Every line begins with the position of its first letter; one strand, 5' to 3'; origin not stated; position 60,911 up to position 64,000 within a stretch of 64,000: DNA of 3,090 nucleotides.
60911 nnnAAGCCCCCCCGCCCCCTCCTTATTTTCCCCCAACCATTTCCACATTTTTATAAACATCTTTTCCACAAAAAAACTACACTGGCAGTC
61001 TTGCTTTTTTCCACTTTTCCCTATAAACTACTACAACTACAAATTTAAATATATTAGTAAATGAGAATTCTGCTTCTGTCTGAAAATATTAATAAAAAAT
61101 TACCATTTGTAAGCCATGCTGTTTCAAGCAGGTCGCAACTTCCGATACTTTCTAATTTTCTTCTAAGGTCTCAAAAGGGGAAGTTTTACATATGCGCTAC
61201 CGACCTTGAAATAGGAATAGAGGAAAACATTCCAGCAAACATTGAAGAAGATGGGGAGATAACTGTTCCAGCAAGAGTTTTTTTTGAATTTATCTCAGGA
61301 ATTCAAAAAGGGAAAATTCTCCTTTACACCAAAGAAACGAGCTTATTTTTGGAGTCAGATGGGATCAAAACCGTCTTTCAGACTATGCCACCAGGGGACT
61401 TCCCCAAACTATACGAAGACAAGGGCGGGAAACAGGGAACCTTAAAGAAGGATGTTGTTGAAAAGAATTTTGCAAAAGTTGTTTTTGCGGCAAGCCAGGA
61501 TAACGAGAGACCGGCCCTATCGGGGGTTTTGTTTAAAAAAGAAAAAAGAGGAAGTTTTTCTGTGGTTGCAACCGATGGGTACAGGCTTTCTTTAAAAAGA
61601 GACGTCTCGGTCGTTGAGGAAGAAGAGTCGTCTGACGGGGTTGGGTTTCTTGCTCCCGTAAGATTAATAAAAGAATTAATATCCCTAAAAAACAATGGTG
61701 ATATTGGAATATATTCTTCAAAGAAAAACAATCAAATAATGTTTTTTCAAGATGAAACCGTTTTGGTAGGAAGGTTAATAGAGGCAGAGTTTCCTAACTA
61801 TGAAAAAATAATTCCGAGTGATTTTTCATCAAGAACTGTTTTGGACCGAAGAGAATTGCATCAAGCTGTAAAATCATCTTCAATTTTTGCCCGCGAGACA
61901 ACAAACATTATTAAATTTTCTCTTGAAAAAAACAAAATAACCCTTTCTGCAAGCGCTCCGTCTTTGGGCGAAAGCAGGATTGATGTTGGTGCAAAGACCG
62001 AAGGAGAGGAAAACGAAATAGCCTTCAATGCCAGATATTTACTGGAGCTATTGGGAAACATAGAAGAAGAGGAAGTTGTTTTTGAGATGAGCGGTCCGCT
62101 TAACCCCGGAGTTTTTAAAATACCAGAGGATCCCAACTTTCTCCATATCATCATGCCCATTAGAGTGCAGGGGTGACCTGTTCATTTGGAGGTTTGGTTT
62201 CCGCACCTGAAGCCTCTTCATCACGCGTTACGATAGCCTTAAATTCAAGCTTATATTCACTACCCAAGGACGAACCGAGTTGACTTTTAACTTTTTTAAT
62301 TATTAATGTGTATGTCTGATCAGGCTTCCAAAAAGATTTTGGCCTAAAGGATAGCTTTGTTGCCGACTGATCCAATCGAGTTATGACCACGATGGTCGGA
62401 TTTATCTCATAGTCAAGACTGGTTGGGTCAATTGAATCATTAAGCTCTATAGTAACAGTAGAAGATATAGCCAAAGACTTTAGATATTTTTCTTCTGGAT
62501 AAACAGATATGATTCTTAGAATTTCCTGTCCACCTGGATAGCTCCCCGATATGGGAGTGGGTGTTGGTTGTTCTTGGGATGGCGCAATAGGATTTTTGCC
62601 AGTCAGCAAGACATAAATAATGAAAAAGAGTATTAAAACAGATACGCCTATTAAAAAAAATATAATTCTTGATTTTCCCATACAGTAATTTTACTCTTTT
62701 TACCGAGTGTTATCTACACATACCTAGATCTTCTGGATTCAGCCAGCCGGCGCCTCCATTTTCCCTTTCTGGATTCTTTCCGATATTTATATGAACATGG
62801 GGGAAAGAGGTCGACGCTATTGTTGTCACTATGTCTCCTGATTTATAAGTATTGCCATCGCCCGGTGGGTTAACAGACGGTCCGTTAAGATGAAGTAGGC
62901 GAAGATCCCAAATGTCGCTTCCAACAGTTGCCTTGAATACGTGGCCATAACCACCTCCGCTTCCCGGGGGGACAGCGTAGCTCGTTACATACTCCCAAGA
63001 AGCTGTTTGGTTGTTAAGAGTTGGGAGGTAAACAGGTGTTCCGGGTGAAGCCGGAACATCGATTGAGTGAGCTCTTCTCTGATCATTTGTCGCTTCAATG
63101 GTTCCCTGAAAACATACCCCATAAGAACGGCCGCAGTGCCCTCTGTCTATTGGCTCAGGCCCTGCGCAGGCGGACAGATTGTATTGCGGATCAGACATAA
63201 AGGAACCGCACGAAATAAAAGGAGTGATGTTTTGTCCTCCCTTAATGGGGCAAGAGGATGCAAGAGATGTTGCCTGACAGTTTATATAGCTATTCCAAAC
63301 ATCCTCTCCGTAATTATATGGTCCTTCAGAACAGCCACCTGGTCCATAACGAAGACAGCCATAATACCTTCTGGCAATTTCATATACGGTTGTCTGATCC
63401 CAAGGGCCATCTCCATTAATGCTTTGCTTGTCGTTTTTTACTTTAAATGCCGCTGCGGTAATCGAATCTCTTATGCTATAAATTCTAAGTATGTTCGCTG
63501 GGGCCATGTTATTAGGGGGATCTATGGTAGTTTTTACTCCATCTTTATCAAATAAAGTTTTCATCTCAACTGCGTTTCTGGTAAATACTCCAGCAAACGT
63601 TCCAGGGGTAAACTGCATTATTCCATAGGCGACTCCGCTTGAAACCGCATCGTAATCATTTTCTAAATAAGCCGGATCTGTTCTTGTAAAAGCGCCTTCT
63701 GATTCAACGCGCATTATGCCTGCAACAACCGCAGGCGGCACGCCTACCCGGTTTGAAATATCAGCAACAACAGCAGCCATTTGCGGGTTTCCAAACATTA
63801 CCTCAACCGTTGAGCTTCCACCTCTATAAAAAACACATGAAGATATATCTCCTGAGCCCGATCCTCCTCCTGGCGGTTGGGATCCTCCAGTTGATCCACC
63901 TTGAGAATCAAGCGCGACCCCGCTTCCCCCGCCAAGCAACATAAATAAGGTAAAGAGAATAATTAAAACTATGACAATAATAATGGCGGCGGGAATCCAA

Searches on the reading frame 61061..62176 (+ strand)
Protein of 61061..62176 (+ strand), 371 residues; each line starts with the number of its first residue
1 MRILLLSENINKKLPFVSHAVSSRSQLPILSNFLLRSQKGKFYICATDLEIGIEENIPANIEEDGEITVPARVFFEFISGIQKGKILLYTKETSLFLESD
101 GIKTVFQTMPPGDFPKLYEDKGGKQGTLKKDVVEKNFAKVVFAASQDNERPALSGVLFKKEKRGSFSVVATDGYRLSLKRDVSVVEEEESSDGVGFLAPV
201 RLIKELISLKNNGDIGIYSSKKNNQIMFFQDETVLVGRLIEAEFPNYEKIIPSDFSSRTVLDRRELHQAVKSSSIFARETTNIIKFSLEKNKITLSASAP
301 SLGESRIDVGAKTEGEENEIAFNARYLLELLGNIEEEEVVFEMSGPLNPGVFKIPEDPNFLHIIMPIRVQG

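Call 44: find_encoding_contigs(protein=window:61061-62176:+, flank=10000, max_places=2)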
Protein window:61061-62176:+ (371 aa): 3 contigs read that carry it; 2 places shown.
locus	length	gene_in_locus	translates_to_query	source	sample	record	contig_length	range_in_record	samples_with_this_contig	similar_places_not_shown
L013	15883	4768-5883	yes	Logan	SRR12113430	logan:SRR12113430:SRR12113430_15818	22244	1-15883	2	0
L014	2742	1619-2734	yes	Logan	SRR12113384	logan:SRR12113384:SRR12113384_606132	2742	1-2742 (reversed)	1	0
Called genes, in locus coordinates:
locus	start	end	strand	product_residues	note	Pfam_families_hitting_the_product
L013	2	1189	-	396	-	?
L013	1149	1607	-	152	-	PF13083:KH_KhpA-B, PF01424:R3H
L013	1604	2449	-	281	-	PF02096:60KD_IMP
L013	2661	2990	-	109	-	PF00825:Ribonuclease_P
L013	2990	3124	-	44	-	PF00468:Ribosomal_L34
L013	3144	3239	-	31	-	-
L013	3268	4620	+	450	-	PF11638:DnaA_N (weak), PF00308:Bac_DnaA, PF01695:IstB_IS21, PF01637:ATPase_2, PF00004:AAA, PF13173:AAA_14 (weak), PF13401:AAA_22 (faint), PF08299:Bac_DnaA_C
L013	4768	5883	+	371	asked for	PF00712:DNA_pol3_beta, PF02767:DNA_pol3_beta_2, PF02768:DNA_pol3_beta_3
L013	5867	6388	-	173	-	PF13205:Big_5 (weak)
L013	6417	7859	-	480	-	-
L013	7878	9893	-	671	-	PF12846:AAA_10, PF19044:P-loop_TraG, PF01935:DUF87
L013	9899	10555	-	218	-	PF26593:TraC-like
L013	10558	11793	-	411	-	PF12666:PrgI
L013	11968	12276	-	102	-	PF18895:T4SS_pilin (weak)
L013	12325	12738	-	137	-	PF18895:T4SS_pilin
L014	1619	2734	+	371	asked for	PF00712:DNA_pol3_beta, PF02767:DNA_pol3_beta_2, PF02768:DNA_pol3_beta_3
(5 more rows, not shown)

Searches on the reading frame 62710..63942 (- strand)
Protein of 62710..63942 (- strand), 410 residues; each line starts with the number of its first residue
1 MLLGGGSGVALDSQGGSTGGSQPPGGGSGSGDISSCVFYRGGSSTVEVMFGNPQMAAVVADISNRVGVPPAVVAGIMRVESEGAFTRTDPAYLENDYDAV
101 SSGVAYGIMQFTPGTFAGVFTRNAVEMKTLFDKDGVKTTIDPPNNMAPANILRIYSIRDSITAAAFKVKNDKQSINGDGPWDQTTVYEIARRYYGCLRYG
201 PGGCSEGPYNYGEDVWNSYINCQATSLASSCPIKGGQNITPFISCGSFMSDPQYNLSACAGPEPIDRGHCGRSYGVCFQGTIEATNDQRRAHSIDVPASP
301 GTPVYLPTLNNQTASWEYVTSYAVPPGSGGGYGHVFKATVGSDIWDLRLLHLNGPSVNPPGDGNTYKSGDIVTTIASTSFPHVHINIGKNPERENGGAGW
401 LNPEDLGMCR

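Call 42: find_encoding_contigs(protein=window:62710-63942:-, flank=10000, max_places=2)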
Protein window:62710-63942:- (410 aa): no gene with exactly this product is on record in the collection.
